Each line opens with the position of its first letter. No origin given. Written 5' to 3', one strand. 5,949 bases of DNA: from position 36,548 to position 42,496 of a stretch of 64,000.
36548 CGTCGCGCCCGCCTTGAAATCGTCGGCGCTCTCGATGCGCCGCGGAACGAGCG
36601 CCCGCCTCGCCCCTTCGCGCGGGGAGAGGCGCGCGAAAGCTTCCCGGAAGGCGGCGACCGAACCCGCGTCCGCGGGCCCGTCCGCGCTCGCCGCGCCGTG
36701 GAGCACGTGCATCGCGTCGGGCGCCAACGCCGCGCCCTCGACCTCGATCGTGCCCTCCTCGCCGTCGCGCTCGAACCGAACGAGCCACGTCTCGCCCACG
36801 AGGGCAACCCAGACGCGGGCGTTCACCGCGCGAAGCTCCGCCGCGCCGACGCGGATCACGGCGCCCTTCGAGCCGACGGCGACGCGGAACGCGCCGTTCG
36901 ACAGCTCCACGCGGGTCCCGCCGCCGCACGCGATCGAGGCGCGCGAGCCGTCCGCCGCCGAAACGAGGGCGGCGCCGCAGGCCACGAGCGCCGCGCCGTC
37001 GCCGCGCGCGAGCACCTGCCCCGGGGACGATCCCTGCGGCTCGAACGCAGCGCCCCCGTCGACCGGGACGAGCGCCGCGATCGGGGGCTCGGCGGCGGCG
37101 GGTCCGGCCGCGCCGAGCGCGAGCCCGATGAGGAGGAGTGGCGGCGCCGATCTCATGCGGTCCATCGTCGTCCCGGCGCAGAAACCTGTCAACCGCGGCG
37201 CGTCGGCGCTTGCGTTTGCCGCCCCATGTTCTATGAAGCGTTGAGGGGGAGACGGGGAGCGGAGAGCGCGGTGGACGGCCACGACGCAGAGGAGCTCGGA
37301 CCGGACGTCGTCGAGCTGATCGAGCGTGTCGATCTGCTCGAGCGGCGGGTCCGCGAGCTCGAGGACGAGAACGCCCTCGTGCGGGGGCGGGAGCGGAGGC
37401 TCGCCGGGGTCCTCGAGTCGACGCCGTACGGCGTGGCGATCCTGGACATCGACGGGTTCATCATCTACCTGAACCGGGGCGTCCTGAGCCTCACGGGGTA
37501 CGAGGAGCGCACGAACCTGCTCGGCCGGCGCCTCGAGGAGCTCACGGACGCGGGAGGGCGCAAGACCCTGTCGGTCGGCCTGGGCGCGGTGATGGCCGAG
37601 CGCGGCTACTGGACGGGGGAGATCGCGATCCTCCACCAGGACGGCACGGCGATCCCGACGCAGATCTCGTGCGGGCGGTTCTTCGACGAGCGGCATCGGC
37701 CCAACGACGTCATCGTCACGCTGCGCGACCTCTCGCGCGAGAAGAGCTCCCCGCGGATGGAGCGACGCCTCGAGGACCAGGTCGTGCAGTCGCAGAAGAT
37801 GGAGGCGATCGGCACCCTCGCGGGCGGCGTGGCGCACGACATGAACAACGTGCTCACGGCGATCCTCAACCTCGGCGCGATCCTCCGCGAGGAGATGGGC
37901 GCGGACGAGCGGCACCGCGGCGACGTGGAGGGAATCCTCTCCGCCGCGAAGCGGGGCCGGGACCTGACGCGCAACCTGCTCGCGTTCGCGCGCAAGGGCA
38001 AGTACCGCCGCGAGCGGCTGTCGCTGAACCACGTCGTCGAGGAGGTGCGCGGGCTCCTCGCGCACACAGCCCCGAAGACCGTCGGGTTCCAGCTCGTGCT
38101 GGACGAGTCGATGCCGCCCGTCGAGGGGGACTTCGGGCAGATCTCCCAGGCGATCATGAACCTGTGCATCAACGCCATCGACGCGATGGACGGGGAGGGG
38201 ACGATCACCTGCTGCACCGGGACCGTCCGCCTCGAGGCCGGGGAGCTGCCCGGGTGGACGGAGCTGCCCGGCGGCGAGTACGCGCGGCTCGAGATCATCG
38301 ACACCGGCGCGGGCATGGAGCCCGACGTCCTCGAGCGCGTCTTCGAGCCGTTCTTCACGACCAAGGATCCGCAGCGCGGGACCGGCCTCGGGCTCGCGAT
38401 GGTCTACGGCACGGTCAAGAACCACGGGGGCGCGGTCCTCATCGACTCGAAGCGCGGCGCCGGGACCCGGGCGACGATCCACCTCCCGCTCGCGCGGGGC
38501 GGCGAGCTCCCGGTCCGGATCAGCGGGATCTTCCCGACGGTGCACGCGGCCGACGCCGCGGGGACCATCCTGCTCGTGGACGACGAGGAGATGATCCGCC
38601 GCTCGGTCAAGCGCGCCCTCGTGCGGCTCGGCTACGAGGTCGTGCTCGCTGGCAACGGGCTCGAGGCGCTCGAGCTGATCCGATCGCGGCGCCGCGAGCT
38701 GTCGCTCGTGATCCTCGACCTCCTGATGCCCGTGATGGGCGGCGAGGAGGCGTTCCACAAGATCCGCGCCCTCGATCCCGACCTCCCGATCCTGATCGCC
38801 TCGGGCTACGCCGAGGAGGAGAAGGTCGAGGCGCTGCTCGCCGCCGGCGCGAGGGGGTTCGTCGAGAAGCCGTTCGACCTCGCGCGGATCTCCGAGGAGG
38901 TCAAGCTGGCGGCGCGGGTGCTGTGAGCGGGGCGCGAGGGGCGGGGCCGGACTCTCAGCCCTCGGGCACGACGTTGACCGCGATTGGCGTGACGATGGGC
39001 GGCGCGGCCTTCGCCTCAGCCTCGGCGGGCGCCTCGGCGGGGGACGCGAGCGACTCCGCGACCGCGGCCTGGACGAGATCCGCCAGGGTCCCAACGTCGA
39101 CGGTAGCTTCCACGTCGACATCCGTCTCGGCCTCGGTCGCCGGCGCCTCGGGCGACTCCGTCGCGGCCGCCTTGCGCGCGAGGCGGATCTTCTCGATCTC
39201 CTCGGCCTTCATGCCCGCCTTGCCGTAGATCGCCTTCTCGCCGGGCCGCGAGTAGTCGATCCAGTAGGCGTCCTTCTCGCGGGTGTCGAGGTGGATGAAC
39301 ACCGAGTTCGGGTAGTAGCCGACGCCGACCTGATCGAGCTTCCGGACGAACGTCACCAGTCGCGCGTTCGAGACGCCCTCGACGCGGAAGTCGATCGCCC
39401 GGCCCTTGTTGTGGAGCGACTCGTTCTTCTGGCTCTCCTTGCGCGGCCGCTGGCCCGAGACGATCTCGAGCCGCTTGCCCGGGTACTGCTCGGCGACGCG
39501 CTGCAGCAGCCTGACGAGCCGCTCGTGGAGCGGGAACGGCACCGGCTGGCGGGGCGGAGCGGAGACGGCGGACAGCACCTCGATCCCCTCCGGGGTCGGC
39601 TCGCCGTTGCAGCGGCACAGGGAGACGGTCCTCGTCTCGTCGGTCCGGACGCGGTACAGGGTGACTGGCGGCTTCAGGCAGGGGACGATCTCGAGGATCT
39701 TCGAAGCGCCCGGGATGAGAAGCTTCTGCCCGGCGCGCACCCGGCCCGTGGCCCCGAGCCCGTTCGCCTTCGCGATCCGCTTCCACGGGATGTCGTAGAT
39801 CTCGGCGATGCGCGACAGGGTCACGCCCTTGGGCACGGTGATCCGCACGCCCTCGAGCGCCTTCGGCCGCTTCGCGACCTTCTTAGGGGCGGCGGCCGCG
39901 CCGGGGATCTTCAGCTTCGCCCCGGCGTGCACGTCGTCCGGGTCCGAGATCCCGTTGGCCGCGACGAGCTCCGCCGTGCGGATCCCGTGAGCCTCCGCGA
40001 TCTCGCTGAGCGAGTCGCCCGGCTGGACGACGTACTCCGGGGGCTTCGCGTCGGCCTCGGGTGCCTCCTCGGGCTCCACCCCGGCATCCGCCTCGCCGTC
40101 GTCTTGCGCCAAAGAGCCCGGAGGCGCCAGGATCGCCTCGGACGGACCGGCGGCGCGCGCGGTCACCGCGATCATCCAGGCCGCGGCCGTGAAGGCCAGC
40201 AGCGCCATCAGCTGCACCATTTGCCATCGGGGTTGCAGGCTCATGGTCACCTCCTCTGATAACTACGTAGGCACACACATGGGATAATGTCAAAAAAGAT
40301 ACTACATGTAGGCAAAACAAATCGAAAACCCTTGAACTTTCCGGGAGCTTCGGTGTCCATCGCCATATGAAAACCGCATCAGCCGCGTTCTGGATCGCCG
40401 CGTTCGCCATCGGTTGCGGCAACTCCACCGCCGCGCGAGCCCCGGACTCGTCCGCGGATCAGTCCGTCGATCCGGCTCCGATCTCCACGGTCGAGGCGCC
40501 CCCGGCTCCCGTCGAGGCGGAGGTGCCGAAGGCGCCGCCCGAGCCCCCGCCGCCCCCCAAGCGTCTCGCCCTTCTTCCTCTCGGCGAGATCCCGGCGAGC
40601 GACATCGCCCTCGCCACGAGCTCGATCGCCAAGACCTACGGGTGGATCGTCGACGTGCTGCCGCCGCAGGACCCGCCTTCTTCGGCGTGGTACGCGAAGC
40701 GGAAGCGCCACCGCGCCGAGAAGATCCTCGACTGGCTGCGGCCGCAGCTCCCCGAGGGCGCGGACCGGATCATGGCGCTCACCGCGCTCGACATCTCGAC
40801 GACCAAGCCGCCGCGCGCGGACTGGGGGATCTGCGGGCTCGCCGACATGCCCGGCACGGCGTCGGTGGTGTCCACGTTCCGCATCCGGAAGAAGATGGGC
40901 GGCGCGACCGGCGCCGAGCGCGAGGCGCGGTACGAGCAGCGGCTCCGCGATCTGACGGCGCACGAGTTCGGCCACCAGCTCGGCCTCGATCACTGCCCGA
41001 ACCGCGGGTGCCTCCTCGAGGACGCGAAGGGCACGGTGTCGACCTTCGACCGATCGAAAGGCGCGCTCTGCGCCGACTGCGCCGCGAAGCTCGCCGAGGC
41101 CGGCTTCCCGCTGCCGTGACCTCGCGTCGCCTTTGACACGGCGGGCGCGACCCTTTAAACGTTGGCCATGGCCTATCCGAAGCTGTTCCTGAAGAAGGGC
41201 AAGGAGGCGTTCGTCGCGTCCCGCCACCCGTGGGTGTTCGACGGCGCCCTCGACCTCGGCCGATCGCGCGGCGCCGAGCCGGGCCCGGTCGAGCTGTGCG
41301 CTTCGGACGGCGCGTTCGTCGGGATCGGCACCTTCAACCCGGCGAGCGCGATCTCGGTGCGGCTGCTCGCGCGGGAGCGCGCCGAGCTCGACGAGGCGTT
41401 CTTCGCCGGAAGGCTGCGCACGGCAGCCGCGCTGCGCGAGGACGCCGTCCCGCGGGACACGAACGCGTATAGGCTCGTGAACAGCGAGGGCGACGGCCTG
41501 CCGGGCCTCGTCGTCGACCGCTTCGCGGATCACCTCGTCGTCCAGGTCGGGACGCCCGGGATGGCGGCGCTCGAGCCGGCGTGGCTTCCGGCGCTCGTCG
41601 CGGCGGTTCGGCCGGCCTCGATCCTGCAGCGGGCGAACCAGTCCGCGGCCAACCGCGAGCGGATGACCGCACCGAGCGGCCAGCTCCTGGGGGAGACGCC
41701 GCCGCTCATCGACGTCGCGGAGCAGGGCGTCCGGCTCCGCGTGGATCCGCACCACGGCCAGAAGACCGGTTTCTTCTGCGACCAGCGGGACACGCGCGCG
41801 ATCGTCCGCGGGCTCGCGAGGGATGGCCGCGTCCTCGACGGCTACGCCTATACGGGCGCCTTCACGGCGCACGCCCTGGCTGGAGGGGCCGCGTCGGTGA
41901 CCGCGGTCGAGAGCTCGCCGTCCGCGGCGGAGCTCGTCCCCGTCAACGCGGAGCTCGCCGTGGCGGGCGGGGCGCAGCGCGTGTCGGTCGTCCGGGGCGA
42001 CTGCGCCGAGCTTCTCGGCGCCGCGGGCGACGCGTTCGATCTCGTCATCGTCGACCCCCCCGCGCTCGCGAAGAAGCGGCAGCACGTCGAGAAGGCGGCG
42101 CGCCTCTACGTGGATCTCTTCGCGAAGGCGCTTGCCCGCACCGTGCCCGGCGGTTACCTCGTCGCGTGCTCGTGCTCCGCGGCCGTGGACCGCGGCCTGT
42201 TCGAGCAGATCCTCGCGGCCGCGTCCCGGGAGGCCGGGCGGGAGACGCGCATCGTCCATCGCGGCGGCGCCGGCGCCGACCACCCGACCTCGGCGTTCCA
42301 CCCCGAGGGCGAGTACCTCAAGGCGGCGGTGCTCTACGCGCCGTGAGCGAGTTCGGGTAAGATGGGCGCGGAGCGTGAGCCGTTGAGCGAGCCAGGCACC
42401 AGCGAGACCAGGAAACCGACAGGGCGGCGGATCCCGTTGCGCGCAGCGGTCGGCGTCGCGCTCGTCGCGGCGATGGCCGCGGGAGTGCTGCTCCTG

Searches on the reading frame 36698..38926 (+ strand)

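Call 43: search_protein_families(library=pfam, proteins=[window:36698-38926:+], max_evalue=0.001)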
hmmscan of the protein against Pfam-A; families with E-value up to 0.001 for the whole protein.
window:36698-38926:+ (742 aa): 7 families
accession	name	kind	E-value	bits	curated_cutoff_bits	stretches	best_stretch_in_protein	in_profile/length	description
PF00072.30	Response_reg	-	2.3e-24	86.1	30.2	1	624-735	1-110/111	Response regulator receiver domain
PF02518.31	HATPase_c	-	6.2e-22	78.6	26.4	1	480-599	4-110/111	Histidine kinase-, DNA gyrase B-, and HSP90-like ATPase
PF13426.13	PAS_9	-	1.8e-09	38.3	27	1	244-346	2-102/103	PAS domain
PF08448.16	PAS_4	-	5.5e-09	36.7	23.1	1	239-348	1-108/110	PAS fold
PF13188.13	PAS_8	-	4.3e-08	33.2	21.8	1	234-283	2-51/65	PAS domain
PF00512.31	HisKA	-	5.7e-08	33.1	26.9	1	372-433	3-63/66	His Kinase A (phospho-acceptor) domain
PF00989.32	PAS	-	3.7e-06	27.4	22.6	1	234-344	2-112/113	PAS fold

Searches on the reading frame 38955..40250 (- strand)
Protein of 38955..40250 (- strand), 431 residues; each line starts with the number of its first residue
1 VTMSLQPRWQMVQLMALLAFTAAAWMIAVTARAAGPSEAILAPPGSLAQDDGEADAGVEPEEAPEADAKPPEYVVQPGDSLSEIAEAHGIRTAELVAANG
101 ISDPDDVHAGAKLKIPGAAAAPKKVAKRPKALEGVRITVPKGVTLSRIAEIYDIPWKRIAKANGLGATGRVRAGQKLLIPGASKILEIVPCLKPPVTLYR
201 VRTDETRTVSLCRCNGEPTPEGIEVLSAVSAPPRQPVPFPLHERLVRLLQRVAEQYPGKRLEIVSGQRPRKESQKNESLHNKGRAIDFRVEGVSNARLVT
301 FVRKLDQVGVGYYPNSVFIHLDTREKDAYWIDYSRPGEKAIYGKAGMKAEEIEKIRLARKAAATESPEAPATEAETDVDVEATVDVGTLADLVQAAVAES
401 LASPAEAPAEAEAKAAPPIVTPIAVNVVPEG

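Call 43: search_protein_families(library=pfam, proteins=[window:38955-40250:-], max_evalue=0.001)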
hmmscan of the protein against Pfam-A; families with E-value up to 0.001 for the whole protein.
window:38955-40250:- (431 aa): 4 families
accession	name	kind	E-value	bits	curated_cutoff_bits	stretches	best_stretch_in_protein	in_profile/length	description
PF01476.26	LysM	-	4.2e-25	87.9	20.9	2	73-116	1-43/43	LysM domain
PF05951.18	Peptidase_M15_2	-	5.5e-13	49.4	27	1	196-323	9-147/153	Bacterial protein of unknown function (DUF882)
PF08291.16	Peptidase_M15_3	-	1.1e-08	35.6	23.2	1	242-322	25-108/108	Peptidase M15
PF23473.1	LysM3_LYK4_5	-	4.4e-06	27.1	29.3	0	73-107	5-38/48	LYK4/5 LysM3 domain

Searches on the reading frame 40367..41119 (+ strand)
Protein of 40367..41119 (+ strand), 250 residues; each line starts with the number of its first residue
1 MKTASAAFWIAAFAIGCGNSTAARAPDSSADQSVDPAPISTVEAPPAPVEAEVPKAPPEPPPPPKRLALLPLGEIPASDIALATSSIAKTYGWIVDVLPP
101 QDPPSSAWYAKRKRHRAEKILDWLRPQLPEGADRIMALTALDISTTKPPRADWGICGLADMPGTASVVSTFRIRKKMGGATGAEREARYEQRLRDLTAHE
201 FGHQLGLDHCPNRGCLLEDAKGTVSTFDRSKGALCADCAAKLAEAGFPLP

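Call 43: search_protein_families(library=pfam, proteins=[window:40367-41119:+], max_evalue=0.001)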
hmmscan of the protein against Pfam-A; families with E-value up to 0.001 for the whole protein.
window:40367-41119:+ (250 aa): 3 families
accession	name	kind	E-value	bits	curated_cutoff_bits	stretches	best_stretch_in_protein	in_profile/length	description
PF07998.17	Peptidase_M54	-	3.4e-07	30.9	24.4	1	191-242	143-192/194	Peptidase family M54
PF13582.12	Reprolysin_3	-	0.00029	21.8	22.4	1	153-209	75-122/123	Metallo-peptidase family M12B Reprolysin-like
PF00413.30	Peptidase_M10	-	0.00053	20.3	24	1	190-217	105-132/159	Matrixin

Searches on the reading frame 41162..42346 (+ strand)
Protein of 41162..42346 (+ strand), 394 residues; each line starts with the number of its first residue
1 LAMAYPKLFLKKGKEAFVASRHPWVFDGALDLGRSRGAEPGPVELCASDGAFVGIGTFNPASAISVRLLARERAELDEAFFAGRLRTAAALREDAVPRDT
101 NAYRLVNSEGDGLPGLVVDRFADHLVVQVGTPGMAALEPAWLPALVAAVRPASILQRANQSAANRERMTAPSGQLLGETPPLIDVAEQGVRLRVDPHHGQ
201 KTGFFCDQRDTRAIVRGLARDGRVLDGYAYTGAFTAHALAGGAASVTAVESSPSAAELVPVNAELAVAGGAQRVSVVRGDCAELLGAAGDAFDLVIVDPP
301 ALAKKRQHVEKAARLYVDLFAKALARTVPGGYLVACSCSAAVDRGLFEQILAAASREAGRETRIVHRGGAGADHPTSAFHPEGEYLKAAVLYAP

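Call 43: search_protein_families(library=pfam, proteins=[window:41162-42346:+], max_evalue=0.001)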
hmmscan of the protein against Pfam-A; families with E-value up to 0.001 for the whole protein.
window:41162-42346:+ (394 aa): 5 families
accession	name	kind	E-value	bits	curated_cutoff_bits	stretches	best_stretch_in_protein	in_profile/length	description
PF10672.15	Methyltrans_SAM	-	3e-18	66.5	27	1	164-346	67-247/286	S-adenosylmethionine-dependent methyltransferase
PF17785.7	PUA_3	-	3.6e-14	52.7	22.6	1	9-71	2-64/64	PUA-like domain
PF03602.21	Cons_hypoth95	-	2.8e-08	34.1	24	1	219-301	40-123/182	Conserved hypothetical protein 95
PF02475.24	TRM5-TYW2_MTfase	-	7.3e-06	26.5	28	1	186-305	4-118/164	TRM5/TYW2 methyltransferase domain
PF01189.24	Methyltr_RsmB-F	-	0.0001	22.5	27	0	221-344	9-145/199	16S rRNA methyltransferase RsmB/F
